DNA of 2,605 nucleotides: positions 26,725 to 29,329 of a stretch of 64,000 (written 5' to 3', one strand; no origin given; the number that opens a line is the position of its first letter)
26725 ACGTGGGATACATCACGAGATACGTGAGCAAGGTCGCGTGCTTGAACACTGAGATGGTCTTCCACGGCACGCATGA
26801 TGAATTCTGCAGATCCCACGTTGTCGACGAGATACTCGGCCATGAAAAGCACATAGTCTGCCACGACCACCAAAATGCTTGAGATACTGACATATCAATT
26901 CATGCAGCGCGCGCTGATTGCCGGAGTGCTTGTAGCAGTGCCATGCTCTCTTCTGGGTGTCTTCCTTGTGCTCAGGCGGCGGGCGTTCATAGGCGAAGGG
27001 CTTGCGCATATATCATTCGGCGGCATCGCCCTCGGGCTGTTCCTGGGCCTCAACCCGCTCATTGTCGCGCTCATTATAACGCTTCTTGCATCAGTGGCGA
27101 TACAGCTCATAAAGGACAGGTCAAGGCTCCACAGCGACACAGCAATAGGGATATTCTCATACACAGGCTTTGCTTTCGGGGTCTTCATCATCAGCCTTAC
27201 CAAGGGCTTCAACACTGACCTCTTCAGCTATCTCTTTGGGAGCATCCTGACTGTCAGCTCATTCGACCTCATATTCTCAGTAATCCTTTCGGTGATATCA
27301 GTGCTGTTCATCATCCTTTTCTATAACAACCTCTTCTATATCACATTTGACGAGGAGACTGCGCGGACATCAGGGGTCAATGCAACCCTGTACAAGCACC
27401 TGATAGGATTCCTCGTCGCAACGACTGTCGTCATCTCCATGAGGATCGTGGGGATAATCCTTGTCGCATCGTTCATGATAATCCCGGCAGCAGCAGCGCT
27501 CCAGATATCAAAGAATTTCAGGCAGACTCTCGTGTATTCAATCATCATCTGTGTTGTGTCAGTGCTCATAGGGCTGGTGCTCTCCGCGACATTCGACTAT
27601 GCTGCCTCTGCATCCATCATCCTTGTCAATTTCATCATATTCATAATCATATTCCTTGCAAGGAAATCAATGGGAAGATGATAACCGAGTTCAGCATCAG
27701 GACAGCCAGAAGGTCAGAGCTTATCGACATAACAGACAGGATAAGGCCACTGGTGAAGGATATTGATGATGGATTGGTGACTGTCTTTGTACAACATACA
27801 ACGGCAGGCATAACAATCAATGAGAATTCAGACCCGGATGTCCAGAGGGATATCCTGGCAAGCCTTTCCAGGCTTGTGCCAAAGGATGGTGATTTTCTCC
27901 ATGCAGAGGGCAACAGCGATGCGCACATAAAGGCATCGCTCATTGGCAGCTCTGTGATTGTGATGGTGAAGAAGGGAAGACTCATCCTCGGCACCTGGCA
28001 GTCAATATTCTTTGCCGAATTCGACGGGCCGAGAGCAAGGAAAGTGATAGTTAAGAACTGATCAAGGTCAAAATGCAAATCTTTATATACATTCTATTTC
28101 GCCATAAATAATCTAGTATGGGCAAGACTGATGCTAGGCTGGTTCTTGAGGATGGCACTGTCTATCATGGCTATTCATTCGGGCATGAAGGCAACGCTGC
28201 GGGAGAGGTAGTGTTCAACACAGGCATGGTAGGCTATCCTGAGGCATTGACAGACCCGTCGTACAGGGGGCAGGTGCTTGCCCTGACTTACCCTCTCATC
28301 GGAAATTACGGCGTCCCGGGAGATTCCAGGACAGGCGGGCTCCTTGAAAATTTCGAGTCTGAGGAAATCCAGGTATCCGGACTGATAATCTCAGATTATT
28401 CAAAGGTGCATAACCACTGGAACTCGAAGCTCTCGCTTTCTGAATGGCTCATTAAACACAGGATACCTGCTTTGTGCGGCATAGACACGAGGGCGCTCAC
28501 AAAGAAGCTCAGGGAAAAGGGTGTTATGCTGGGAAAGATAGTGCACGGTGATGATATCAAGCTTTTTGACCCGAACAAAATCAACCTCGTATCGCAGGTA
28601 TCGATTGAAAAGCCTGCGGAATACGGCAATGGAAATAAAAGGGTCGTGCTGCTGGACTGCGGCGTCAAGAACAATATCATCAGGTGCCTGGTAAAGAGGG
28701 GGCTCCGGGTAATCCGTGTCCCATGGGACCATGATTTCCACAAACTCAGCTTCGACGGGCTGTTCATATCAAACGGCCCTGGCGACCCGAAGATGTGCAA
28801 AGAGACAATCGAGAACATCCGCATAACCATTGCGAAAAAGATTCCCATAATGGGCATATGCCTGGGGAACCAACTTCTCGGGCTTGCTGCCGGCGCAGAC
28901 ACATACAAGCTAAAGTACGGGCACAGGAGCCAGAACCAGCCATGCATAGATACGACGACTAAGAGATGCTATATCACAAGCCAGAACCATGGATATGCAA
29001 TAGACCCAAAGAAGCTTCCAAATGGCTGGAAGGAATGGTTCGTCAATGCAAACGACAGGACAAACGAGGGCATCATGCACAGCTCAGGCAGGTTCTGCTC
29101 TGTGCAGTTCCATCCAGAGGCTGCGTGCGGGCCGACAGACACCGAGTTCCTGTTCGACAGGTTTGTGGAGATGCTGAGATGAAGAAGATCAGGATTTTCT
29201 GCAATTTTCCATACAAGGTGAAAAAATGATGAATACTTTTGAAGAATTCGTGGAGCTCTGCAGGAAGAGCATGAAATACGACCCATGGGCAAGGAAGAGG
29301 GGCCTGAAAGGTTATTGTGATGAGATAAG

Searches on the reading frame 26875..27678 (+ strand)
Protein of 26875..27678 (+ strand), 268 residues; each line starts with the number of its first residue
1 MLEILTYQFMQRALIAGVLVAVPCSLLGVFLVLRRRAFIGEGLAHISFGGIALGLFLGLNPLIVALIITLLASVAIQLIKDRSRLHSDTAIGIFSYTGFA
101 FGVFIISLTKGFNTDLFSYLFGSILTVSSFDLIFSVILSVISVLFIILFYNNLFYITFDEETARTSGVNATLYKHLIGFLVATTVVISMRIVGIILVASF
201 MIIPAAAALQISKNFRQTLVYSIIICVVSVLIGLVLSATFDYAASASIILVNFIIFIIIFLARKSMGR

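Call 10: search_protein_families(library=pfam, proteins=[window:26875-27678:+], max_evalue=0.001)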
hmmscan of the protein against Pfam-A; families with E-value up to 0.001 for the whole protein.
window:26875-27678:+ (268 aa): 2 families
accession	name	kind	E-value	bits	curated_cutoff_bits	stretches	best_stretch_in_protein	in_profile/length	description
PF00950.22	ABC-3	-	1.8e-74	251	20.1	1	7-261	2-256/258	ABC 3 transport family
PF01032.23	FecCD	-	6.6e-09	35.7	26.5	1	58-262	99-309/311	FecCD transport family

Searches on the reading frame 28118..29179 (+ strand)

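Call 10: search_protein_families(library=pfam, proteins=[window:28118-29179:+], max_evalue=0.001)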
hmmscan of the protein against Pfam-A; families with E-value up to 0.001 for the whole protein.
window:28118-29179:+ (354 aa): 3 families
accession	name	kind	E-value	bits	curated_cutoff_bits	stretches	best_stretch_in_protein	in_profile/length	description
PF00117.34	GATase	-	1.6e-54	184.9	22.8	1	177-351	1-189/190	Glutamine amidotransferase class-I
PF00988.28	CPSase_sm_chain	-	1.6e-50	170.6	27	1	8-141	1-126/126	Carbamoyl-phosphate synthase small chain, CPSase domain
PF07722.19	Peptidase_C26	-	3.5e-06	27.4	20.5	1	233-264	97-128/219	Peptidase C26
